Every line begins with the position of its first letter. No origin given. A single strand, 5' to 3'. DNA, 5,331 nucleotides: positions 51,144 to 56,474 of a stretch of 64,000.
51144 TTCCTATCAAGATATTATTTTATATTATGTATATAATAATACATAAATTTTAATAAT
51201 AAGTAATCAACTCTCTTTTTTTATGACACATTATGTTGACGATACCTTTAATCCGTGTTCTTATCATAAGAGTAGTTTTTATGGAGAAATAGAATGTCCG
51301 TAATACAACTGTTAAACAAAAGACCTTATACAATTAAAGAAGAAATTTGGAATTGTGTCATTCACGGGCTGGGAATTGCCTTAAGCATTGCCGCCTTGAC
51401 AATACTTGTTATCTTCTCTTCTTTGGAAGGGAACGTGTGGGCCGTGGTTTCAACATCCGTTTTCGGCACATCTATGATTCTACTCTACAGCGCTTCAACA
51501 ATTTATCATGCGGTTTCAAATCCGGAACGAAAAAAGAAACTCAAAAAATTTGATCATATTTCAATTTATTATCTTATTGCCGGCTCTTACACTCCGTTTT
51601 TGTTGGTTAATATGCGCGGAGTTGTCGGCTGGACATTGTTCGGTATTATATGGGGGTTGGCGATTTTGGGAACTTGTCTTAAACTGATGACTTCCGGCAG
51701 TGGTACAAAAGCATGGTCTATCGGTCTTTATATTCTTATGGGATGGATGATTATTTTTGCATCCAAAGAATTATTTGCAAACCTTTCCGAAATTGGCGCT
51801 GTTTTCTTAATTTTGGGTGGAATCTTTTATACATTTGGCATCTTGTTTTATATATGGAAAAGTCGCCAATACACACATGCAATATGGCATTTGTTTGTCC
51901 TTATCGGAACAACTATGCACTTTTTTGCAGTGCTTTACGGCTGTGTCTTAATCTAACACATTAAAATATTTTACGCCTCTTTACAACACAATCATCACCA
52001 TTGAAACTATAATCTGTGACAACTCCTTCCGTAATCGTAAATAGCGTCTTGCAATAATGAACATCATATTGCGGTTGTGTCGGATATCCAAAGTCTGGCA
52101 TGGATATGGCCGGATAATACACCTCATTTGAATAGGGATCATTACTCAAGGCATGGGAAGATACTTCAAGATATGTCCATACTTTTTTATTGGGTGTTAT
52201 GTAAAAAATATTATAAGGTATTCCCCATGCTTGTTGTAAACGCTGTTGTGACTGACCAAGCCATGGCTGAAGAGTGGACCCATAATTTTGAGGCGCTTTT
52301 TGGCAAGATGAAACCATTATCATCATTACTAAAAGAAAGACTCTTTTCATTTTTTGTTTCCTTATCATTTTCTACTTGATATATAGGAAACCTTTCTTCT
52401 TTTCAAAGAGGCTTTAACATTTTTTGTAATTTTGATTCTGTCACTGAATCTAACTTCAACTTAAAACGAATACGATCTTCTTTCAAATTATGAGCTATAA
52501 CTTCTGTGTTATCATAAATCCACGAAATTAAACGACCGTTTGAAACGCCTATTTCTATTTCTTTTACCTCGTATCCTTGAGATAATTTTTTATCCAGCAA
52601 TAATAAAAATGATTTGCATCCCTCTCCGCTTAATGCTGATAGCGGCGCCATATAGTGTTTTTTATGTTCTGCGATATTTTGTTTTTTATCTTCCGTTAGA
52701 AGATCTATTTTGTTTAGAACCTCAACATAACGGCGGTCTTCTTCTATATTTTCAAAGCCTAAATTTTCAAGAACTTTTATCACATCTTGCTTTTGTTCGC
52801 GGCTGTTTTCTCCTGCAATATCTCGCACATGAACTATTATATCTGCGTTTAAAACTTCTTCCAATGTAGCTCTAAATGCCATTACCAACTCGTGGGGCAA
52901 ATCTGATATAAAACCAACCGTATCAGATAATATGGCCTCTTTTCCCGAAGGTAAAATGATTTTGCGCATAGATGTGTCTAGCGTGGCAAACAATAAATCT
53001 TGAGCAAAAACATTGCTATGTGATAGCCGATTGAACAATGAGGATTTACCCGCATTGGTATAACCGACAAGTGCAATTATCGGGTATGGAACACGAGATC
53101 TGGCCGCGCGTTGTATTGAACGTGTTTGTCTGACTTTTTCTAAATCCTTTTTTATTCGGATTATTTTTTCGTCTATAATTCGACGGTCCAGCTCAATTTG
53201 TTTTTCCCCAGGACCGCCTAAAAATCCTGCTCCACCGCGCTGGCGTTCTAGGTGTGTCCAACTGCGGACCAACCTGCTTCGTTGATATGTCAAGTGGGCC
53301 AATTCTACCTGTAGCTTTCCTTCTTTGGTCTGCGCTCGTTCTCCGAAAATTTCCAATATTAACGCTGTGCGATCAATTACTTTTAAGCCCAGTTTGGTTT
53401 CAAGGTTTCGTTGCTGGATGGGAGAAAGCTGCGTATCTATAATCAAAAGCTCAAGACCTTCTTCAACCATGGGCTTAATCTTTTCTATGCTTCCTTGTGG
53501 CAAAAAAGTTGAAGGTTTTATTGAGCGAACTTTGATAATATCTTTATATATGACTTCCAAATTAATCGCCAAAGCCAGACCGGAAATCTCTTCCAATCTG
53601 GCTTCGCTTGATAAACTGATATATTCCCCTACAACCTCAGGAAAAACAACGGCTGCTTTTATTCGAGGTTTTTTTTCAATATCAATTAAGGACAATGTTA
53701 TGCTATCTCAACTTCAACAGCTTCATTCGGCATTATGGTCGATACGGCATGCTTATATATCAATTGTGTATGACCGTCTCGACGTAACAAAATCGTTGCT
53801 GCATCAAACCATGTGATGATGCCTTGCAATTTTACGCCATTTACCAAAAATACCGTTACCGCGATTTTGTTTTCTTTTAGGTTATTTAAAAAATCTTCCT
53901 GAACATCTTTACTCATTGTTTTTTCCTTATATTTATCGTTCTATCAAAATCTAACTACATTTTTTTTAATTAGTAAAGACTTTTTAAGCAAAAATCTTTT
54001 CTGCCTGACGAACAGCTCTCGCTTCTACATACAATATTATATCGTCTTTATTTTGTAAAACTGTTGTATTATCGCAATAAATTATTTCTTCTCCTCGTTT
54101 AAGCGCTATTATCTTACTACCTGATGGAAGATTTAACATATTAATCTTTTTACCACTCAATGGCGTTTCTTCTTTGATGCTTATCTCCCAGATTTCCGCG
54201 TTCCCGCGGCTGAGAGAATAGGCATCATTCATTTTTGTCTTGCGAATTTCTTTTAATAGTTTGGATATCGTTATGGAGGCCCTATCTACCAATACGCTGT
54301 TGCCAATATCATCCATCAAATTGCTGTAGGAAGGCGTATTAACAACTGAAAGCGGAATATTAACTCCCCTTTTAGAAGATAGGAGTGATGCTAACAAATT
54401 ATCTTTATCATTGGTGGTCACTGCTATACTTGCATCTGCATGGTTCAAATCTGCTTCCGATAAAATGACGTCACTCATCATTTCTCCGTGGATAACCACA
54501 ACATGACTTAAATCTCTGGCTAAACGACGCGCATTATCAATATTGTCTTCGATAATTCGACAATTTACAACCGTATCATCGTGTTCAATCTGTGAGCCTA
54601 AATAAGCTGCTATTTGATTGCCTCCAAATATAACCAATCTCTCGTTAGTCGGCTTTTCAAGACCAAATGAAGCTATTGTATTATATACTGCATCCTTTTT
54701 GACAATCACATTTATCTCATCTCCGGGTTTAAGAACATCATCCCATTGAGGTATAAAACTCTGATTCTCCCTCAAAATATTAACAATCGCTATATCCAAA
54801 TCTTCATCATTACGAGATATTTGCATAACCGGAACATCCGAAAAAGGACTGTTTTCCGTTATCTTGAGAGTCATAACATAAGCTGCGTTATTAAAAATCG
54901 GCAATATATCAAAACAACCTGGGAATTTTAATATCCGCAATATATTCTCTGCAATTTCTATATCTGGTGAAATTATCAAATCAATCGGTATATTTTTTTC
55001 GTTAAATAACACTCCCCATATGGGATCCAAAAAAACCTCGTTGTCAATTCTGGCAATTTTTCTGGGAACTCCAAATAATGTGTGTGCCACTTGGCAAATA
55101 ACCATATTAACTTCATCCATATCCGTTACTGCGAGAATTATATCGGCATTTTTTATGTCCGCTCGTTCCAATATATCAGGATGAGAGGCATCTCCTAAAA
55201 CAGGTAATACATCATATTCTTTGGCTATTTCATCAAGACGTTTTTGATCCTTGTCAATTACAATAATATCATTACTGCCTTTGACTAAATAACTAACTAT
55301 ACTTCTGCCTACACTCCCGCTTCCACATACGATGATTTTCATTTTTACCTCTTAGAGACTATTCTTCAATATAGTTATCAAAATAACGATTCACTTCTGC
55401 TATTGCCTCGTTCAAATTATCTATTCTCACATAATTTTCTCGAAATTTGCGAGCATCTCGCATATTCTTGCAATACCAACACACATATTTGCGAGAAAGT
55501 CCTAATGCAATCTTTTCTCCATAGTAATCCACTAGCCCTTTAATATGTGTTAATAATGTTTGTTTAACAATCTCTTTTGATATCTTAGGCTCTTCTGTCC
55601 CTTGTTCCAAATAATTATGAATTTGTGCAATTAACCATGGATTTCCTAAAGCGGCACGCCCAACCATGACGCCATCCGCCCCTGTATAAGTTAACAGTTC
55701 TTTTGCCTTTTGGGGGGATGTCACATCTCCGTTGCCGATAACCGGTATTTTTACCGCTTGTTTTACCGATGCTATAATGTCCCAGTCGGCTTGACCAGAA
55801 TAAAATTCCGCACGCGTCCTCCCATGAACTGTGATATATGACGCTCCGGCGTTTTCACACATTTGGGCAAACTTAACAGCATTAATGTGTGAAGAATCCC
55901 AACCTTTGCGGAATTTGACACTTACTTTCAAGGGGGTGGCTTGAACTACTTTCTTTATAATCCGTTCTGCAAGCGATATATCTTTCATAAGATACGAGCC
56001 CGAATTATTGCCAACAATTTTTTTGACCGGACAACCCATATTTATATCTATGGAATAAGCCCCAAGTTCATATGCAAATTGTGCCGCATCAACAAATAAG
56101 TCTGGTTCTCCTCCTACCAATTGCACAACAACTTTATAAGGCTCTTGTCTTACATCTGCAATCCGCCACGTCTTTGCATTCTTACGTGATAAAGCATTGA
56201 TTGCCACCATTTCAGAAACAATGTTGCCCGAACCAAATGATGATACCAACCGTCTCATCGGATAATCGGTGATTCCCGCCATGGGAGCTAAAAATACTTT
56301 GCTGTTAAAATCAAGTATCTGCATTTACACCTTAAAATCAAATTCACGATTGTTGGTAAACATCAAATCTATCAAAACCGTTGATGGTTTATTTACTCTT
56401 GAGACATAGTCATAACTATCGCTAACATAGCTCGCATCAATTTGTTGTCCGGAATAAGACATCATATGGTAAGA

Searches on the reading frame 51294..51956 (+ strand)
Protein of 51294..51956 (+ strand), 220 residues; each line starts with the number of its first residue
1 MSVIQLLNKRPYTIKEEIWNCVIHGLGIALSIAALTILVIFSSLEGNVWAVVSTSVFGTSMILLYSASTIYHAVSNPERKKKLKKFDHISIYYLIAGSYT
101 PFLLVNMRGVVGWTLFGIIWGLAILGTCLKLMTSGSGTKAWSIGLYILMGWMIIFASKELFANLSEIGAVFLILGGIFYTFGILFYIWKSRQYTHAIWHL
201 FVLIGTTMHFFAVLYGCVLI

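Call 75: search_protein_families(library=pfam, proteins=[window:51294-51956:+], max_evalue=0.00001)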
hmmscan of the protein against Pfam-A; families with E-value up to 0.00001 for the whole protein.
window:51294-51956:+ (220 aa): 1 family
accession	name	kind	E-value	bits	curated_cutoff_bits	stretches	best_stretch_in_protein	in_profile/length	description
PF03006.26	HlyIII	-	7.2e-40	137.5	26.2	1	13-210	2-224/224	Haemolysin-III related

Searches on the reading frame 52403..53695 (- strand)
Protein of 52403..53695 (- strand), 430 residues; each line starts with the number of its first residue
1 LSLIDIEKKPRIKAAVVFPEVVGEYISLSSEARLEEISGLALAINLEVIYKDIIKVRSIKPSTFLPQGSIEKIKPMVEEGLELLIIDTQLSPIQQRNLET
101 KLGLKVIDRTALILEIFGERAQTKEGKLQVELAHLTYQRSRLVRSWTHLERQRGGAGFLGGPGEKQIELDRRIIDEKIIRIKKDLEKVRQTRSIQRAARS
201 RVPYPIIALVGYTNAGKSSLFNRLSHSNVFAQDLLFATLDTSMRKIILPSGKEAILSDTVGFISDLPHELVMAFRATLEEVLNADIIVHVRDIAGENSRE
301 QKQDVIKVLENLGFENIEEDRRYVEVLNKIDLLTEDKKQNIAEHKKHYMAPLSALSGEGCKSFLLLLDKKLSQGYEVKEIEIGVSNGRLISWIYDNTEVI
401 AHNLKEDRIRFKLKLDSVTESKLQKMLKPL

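Call 75: search_protein_families(library=pfam, proteins=[window:52403-53695:-], max_evalue=0.00001)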
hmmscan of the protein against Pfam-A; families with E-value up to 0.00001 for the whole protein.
window:52403-53695:- (430 aa): 4 families
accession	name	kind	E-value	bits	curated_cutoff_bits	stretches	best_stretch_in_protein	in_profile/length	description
PF16360.10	GTP-bdg_M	-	1.2e-29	103.1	29.5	1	120-199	1-79/79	GTP-binding GTPase Middle Region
PF13167.11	GTP-bdg_N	-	1.6e-23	83.5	25.4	1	32-117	2-88/89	GTP-binding GTPase N-terminal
PF01926.29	MMR_HSR1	-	2.7e-18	66.5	21.9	1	207-329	2-113/113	50S ribosome-binding GTPase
PF19275.4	HflX_C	-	3.4e-08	33.9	26.4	1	343-424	7-88/102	HflX C-terminal domain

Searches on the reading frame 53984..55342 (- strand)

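Call 75: search_protein_families(library=pfam, proteins=[window:53984-55342:-], max_evalue=0.00001)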
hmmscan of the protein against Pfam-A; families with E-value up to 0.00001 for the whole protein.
window:53984-55342:- (452 aa): 3 families
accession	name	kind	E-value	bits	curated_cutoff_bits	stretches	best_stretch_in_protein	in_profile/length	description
PF02254.24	TrkA_N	-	1.4e-40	138.6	23.8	2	3-104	1-101/116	TrkA-N domain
PF02080.26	TrkA_C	-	6e-20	71.4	27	2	386-451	3-70/71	TrkA-C domain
PF13241.12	NAD_binding_7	-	1.3e-08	35.8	22.1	0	2-87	9-83/104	Putative NAD(P)-binding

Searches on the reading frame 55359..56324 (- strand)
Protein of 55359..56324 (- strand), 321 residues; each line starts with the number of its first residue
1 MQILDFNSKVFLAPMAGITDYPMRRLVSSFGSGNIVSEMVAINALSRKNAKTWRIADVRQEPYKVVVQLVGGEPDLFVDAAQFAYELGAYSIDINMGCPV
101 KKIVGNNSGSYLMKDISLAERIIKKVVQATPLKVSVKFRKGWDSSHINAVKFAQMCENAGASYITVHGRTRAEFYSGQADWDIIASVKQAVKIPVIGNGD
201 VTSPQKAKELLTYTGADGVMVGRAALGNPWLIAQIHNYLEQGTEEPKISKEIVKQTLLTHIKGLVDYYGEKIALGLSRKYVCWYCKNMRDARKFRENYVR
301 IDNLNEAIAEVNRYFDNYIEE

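Call 75: search_protein_families(library=pfam, proteins=[window:55359-56324:-], max_evalue=0.00001)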
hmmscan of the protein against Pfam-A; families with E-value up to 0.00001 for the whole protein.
window:55359-56324:- (321 aa): 2 families
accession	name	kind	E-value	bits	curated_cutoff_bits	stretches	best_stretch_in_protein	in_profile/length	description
PF01207.24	Dus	-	2.4e-92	309.8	20.4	1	12-312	2-303/311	Dihydrouridine synthase (Dus)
PF00977.27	His_biosynth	-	3.1e-06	27.3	23.6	0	111-225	104-222/228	Histidine biosynthesis protein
